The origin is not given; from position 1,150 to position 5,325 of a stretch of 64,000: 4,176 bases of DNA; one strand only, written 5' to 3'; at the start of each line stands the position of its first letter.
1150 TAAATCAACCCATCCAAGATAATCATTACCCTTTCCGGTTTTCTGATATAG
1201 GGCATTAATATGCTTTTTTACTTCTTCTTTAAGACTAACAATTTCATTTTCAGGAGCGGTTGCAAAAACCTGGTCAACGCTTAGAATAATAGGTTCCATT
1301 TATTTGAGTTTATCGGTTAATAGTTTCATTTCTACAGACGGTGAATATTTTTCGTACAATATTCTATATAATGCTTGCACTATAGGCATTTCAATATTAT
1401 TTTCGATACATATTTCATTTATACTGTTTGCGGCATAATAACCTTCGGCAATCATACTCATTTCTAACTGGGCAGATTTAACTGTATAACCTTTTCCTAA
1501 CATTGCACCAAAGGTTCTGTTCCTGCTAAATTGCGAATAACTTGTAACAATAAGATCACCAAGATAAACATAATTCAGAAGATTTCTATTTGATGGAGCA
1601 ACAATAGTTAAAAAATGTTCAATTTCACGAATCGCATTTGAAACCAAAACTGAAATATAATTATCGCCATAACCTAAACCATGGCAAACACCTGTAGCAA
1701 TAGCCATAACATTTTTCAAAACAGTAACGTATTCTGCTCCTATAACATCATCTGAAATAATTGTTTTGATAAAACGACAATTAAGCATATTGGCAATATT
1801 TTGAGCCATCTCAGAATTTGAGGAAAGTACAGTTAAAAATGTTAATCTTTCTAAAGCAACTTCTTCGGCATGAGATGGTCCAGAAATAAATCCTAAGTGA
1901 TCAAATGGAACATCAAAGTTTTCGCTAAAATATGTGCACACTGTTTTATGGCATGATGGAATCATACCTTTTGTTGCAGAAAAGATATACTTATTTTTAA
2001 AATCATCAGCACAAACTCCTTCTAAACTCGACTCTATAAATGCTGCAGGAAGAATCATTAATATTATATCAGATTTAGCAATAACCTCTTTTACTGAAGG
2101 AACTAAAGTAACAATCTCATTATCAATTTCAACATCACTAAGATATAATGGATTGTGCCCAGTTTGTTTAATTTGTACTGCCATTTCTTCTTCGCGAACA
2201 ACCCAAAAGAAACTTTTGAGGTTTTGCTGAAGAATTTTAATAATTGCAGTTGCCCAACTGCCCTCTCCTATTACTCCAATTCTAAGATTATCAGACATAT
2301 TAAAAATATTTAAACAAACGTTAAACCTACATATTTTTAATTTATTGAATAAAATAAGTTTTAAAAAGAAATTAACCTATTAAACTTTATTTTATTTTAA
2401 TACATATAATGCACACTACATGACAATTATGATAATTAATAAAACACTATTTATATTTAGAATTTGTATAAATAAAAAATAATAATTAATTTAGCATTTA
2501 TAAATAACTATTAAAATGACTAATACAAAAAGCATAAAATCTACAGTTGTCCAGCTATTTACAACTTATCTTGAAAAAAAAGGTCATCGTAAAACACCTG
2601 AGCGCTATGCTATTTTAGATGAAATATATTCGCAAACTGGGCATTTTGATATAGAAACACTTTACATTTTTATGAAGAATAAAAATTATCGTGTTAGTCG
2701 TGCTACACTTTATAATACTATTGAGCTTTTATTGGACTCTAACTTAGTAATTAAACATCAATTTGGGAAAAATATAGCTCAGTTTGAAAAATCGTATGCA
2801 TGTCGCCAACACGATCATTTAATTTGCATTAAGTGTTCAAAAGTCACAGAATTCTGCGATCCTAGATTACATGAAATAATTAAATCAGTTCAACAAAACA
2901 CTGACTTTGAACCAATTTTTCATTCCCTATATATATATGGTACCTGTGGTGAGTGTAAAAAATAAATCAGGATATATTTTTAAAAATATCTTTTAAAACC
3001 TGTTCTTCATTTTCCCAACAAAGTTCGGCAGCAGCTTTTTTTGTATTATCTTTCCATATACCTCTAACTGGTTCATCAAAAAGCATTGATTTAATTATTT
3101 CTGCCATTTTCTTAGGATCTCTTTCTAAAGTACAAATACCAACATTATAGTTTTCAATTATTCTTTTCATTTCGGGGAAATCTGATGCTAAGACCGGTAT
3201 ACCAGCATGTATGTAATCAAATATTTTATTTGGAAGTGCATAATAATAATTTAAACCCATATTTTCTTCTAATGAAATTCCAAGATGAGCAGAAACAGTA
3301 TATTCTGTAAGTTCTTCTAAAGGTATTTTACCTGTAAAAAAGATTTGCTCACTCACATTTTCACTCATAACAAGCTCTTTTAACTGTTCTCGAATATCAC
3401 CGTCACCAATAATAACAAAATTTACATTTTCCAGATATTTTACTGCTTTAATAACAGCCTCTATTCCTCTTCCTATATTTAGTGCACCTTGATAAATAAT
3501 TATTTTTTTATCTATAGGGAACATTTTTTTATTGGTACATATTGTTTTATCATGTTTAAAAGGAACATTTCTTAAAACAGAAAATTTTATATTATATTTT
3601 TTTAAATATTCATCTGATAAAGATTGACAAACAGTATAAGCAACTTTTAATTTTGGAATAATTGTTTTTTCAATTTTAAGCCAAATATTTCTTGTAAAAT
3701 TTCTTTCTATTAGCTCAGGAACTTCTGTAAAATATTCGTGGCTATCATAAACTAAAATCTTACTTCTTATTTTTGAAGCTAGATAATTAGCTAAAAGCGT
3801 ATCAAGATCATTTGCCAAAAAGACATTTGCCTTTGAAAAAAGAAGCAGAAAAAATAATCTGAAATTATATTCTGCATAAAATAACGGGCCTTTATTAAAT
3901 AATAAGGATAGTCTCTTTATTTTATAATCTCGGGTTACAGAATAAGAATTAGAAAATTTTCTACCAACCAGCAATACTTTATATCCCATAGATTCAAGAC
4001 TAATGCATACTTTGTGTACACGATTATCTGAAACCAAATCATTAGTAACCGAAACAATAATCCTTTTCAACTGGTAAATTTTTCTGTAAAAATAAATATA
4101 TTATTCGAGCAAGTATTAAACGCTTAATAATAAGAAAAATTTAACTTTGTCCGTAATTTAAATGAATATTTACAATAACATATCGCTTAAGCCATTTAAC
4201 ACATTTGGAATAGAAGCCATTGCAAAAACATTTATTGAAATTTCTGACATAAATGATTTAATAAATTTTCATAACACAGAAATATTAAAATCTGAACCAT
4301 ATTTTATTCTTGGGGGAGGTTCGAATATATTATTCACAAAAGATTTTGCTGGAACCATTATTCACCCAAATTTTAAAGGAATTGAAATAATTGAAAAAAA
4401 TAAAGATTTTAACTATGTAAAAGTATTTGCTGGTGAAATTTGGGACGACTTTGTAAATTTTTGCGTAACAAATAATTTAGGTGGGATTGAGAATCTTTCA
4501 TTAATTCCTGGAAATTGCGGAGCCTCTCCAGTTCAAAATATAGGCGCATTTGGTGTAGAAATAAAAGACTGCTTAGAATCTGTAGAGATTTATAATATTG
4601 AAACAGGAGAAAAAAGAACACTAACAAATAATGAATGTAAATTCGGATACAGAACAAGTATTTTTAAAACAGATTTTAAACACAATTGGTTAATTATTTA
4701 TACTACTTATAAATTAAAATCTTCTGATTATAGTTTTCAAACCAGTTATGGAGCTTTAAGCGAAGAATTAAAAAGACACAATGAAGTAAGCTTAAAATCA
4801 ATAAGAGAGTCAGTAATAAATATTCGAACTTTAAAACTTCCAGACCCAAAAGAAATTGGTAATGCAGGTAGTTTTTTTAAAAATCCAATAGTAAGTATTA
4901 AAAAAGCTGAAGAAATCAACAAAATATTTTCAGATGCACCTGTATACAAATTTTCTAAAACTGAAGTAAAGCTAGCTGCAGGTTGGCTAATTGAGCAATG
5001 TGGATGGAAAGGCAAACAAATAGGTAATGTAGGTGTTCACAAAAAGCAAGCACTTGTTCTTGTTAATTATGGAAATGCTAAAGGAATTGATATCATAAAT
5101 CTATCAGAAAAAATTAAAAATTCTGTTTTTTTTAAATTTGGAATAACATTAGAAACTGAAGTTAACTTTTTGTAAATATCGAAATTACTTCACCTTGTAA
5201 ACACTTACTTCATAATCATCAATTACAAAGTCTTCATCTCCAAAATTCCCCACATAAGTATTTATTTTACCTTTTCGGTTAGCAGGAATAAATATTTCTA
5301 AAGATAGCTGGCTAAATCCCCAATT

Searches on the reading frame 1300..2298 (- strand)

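Call 60: search_protein_families(library=pfam, proteins=[window:1300-2298:-], max_evalue=0.00001)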
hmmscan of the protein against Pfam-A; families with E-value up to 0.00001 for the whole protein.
window:1300-2298:- (332 aa): 4 families
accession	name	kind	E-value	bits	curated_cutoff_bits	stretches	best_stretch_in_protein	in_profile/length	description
PF07479.19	NAD_Gly3P_dh_C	-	3.2e-44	151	25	1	184-322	1-139/142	NAD-dependent glycerol-3-phosphate dehydrogenase C-terminus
PF01210.29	NAD_Gly3P_dh_N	-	6.8e-28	98.1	23.1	1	7-164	2-157/158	NAD-dependent glycerol-3-phosphate dehydrogenase N-terminus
PF20618.3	GPD_NAD_C_bact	-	1.2e-21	77.5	27.6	1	245-309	2-65/66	Bacterial GPD, NAD-dependent C-terminal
PF03807.23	F420_oxidored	-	4.5e-06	27.6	21.6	0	6-110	1-93/94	NADP oxidoreductase coenzyme F420-dependent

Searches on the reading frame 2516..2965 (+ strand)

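Call 60: search_protein_families(library=pfam, proteins=[window:2516-2965:+], max_evalue=0.00001)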
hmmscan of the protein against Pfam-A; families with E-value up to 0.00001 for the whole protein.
window:2516-2965:+ (149 aa): 1 family
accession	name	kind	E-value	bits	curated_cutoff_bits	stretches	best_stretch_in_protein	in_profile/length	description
PF01475.25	FUR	-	1.4e-25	90.2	23.1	1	21-141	1-121/121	Ferric uptake regulator family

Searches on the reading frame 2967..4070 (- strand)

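Call 60: search_protein_families(library=pfam, proteins=[window:2967-4070:-], max_evalue=0.00001)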
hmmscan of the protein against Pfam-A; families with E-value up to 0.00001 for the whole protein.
window:2967-4070:- (367 aa): 2 families
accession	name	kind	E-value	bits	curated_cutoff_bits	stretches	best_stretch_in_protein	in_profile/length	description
PF00534.26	Glycos_transf_1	-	6.7e-20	71.8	26.4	1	182-345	9-171/172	Glycosyl transferases group 1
PF13692.12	Glyco_trans_1_4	-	4.5e-15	56.6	27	1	189-330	2-140/142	Glycosyl transferases group 1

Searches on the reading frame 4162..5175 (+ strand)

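Call 60: search_protein_families(library=pfam, proteins=[window:4162-5175:+], max_evalue=0.00001)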
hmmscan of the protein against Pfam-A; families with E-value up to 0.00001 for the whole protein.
window:4162-5175:+ (337 aa): 2 families
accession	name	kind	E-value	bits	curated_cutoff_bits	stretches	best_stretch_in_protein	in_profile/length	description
PF02873.21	MurB_C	-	2.2e-30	105.2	27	1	214-337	2-99/99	UDP-N-acetylenolpyruvoylglucosamine reductase, C-terminal domain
PF01565.28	FAD_binding_4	-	4.2e-13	49.6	26.4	1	44-152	24-136/139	FAD binding domain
